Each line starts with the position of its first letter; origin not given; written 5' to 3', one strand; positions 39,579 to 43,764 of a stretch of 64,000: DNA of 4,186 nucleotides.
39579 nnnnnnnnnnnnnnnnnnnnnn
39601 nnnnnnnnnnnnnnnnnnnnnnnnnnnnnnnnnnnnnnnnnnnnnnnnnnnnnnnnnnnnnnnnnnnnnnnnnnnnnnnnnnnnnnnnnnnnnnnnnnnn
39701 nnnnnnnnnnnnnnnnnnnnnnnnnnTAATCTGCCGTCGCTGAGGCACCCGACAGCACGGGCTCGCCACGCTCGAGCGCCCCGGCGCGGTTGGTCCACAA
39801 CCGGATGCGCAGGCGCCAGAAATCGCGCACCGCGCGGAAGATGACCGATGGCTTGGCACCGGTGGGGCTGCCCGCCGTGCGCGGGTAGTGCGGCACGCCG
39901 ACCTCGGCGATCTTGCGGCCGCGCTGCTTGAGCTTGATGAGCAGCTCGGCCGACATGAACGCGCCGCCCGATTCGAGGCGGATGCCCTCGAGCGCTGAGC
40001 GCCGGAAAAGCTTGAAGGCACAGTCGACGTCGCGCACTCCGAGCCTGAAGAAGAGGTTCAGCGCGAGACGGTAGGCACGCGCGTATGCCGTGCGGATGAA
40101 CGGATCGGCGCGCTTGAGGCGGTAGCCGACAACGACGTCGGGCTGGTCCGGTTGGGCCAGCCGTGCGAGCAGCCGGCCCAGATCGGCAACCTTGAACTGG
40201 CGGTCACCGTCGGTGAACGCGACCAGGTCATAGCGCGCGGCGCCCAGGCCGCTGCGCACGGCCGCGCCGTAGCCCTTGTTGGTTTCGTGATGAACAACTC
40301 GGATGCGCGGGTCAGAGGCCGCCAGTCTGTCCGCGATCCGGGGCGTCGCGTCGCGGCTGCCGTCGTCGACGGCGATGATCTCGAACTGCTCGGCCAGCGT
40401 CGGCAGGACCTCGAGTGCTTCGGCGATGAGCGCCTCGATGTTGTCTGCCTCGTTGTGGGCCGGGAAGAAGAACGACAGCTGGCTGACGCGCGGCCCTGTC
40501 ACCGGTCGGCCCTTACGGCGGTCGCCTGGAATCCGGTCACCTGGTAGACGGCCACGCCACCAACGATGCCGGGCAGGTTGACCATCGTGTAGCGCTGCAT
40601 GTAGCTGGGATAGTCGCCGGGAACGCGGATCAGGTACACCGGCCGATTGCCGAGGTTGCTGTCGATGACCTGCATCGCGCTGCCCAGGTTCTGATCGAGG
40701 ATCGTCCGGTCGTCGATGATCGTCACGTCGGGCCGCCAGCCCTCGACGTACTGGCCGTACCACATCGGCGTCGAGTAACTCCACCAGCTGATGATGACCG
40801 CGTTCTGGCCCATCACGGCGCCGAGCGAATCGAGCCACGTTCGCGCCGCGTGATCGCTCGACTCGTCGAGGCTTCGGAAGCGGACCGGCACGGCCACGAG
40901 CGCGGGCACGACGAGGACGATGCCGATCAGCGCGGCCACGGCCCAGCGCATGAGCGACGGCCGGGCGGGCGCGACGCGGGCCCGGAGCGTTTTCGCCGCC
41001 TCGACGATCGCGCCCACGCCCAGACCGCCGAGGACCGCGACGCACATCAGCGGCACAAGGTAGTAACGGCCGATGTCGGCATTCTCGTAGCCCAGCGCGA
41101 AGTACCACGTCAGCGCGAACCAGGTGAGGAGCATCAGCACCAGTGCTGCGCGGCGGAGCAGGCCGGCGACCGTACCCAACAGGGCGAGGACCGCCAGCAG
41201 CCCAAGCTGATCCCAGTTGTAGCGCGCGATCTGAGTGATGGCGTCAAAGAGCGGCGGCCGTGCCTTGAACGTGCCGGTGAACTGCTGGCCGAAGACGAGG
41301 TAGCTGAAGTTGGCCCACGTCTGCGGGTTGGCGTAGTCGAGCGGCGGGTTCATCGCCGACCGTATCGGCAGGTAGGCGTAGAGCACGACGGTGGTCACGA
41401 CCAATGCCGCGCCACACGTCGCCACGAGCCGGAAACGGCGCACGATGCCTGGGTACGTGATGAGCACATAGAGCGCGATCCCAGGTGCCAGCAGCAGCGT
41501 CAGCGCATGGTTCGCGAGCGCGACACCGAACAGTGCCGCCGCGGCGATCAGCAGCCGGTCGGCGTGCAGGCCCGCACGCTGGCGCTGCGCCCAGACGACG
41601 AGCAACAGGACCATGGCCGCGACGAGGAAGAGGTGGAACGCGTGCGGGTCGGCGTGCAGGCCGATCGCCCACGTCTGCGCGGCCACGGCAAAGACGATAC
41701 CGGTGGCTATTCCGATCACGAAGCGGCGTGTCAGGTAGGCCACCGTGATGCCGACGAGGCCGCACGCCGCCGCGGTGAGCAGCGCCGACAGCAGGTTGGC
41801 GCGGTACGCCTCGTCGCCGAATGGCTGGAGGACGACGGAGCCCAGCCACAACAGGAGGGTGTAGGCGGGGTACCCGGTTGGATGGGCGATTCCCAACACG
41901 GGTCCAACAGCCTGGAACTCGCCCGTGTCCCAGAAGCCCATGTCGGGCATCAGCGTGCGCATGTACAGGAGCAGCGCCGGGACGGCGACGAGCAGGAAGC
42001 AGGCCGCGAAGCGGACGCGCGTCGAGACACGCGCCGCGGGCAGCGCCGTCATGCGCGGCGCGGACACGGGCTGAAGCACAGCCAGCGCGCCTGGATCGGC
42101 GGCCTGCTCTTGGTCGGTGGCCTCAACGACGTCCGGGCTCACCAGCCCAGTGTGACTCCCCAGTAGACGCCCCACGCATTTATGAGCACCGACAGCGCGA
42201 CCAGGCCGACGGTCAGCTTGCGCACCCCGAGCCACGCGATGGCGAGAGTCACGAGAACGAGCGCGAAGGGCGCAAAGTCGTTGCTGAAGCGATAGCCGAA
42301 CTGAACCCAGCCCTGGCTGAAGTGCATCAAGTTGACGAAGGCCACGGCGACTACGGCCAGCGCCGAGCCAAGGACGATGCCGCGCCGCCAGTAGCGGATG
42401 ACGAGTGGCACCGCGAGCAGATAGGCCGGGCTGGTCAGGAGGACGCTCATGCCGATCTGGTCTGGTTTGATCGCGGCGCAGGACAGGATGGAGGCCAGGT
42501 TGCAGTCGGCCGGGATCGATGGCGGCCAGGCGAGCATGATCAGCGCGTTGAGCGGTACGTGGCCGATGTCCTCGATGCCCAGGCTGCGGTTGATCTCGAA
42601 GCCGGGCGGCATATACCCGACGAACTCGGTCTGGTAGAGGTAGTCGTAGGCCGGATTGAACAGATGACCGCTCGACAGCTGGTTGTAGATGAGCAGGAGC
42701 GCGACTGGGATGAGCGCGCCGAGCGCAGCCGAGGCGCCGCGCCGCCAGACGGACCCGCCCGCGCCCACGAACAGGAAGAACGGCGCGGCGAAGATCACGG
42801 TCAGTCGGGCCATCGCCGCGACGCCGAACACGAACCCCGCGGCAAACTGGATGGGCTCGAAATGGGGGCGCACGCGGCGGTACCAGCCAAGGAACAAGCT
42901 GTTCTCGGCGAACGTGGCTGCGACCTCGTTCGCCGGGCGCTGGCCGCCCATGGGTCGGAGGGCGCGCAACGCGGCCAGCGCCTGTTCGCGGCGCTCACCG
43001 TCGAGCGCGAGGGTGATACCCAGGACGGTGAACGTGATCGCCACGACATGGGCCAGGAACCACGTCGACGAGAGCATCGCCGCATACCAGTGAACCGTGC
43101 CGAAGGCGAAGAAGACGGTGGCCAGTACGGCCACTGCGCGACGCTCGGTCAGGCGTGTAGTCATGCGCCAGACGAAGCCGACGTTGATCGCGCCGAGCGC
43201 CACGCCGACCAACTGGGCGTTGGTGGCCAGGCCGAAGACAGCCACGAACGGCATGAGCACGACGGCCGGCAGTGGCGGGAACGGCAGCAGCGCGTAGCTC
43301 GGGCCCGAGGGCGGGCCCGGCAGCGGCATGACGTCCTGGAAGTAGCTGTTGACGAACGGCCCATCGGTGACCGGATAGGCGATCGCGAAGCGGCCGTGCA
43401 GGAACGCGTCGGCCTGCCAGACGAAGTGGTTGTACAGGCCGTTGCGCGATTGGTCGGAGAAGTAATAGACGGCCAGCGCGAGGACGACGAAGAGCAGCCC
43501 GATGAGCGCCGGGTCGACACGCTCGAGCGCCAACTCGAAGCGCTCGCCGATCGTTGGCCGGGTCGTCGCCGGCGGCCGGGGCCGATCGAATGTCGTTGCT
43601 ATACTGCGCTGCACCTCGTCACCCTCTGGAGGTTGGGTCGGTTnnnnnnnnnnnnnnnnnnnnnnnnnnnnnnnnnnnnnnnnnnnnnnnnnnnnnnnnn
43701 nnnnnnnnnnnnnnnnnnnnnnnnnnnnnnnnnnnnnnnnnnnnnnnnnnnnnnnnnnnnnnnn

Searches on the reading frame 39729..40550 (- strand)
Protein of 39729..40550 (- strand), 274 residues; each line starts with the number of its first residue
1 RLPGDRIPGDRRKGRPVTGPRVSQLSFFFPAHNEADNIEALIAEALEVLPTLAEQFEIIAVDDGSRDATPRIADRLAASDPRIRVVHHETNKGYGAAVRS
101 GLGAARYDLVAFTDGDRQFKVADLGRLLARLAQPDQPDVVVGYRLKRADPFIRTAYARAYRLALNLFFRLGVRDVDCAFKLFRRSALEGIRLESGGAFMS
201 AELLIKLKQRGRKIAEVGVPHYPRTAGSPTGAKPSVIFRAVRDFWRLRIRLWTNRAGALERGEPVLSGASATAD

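Call 32: search_protein_families(library=pfam, proteins=[window:39729-40550:-], max_evalue=0.01)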
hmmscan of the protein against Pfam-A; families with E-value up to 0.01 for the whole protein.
window:39729-40550:- (274 aa): 3 families
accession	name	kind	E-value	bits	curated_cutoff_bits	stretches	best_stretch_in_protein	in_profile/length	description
PF00535.33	Glycos_transf_2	-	2.4e-30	106.1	23.3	1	26-189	1-166/168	Glycosyl transferase family 2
PF13641.12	Glyco_tranf_2_3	-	0.0011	19.4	27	1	25-131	3-111/230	Glycosyltransferase like family 2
PF10111.15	Glyco_tranf_2_2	-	0.0037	17.2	27.3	1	53-120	27-95/276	Glycosyltransferase like family 2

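Call 51: search_protein_families(library=ncbifam, proteins=[window:39729-40550:-], max_evalue=0.001)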
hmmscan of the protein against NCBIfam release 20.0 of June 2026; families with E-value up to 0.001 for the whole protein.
window:39729-40550:- (274 aa): 19 families
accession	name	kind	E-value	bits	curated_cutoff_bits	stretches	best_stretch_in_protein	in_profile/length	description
TIGR03937.1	PgaC_IcaA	equivalog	1.7e-18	66.8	422.3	1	20-131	42-150/407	poly-beta-1,6-N-acetyl-D-glucosamine synthase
TIGR03965.1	mycofact_glyco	equivalog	1.2e-17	63.9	280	1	15-135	66-183/467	mycofactocin biosynthesis glycosyltransferase MftF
NF058614.1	PPMAGASynPpgS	equivalog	2.2e-17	63.3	370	1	29-219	6-194/226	polyprenyl-phospho-N-acetylgalactosaminyl synthase PpgS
NF047588.1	GlcsyltransPgfSStrep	equivalog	6.1e-16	58.5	500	1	25-190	3-167/308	glycosyltransferase PgfS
NF041391.1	DPhHxTase_Halo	equivalog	1.9e-15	56.5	375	1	31-224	3-186/213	dolichyl-phosphate hexose transferase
TIGR04182.1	glyco_TIGR04182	equivalog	1.6e-14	54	325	1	27-234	4-203/293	S-layer glycoprotein N-glycosyltransferase AglJ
NF007986.1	PRK10714.1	equivalog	3.8e-14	52.4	529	1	21-224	4-203/316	undecaprenyl-phosphate 4-deoxy-4-formamido-L-arabinose transferase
NF047683.1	TeichurnBiosyTuaG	equivalog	4.8e-13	49.3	400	1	25-143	8-123/252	teichuronic acid biosynthesis protein TuaG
NF007482.0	PRK10073.1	equivalog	9.2e-12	44.6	423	1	23-140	6-118/334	glycosyltransferase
NF041875.1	EPS_EpsD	equivalog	1.1e-11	44.8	370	1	25-143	1-115/325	exopolysaccharide biosynthesis glycosyltransferase EpsD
NF010496.0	PRK13915.1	equivalog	7.4e-09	35.1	262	1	23-117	31-127/307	glucosyl-3-phosphoglycerate synthase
TIGR04283.1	glyco_like_mftF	equivalog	2.3e-08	33.9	182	1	26-153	2-119/221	TIGR04283 family arsenosugar biosynthesis glycosyltransferase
TIGR03469.1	HpnB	hypoth_equivalog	4.2e-08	32.6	379.25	1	25-135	46-164/386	hopene-associated glycosyltransferase HpnB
NF053739.1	GlytfEpsEBac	equivalog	1.8e-06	27.2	450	1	38-121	12-97/265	glycosyltransferase EpsE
NF011307.0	PRK14716.1-5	equivalog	1.6e-05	24.1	431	0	17-91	56-128/464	glycosyl transferase family protein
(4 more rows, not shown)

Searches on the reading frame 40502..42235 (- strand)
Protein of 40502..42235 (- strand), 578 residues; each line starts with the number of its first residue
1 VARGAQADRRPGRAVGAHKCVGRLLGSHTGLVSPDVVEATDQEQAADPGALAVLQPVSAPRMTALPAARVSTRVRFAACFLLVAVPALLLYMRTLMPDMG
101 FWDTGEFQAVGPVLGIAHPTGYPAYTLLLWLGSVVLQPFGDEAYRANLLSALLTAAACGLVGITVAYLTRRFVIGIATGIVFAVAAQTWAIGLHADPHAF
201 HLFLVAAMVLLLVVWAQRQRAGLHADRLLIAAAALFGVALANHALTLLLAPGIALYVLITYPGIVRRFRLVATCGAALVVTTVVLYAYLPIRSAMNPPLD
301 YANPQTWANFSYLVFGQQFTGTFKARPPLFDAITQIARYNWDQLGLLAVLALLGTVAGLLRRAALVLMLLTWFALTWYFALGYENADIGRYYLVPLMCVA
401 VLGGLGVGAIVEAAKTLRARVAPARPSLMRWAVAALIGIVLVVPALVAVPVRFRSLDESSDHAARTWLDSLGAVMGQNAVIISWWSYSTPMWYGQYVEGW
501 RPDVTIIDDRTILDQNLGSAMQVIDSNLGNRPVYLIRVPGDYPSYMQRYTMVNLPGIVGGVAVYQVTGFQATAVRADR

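Call 11: search_protein_families(library=pfam, proteins=[window:40502-42235:-], max_evalue=0.001)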
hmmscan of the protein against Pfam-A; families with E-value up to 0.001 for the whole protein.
window:40502-42235:- (578 aa): 1 family
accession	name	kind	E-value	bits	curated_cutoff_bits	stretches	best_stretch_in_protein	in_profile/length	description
PF11028.14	TMEM260-like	-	6.4e-24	85.1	24.2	1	103-259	1-172/179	Protein O-mannosyl-transferase TMEM260-like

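Call 51: search_protein_families(library=ncbifam, proteins=[window:40502-42235:-], max_evalue=0.001)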
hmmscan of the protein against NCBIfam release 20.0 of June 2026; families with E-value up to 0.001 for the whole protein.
window:40502-42235:- (578 aa): 0 families

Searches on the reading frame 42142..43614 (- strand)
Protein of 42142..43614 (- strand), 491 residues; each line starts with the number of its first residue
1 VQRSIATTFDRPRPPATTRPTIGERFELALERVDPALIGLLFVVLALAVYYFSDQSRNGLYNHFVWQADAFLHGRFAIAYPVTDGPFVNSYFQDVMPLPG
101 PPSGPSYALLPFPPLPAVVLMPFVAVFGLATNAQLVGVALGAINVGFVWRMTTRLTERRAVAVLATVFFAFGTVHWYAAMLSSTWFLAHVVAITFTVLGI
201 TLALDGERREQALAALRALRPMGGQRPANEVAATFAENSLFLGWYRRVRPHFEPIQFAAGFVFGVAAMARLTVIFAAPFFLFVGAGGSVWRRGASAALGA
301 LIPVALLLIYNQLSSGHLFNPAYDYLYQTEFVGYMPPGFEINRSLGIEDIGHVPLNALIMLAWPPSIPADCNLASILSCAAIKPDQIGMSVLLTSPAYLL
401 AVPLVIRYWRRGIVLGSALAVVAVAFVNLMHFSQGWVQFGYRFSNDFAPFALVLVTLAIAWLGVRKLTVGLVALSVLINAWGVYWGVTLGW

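Call 11: search_protein_families(library=pfam, proteins=[window:42142-43614:-], max_evalue=0.001)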
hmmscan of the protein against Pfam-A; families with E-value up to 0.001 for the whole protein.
window:42142-43614:- (491 aa): 0 families

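Call 51: search_protein_families(library=ncbifam, proteins=[window:42142-43614:-], max_evalue=0.001)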
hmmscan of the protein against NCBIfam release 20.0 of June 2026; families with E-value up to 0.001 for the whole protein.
window:42142-43614:- (491 aa): 1 family
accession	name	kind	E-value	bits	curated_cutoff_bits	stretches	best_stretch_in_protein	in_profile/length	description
NF047440.1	LA3751_2_3_fam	subfamily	0.00022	20.2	200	1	109-211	78-175/460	LA_3751/LA_3752 family putative glycosyltransferase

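Call 69: search_solved_structures(query=window:42142-43614:-, max_evalue=10, show_alignments=1)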
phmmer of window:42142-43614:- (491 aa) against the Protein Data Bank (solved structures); distinct sequences matched with E-value up to 10: 0.

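Call 70: search_protein_families(library=pfam, proteins=[window:42142-43614:-], max_evalue=1)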
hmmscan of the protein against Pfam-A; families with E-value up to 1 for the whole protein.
window:42142-43614:- (491 aa): 0 families
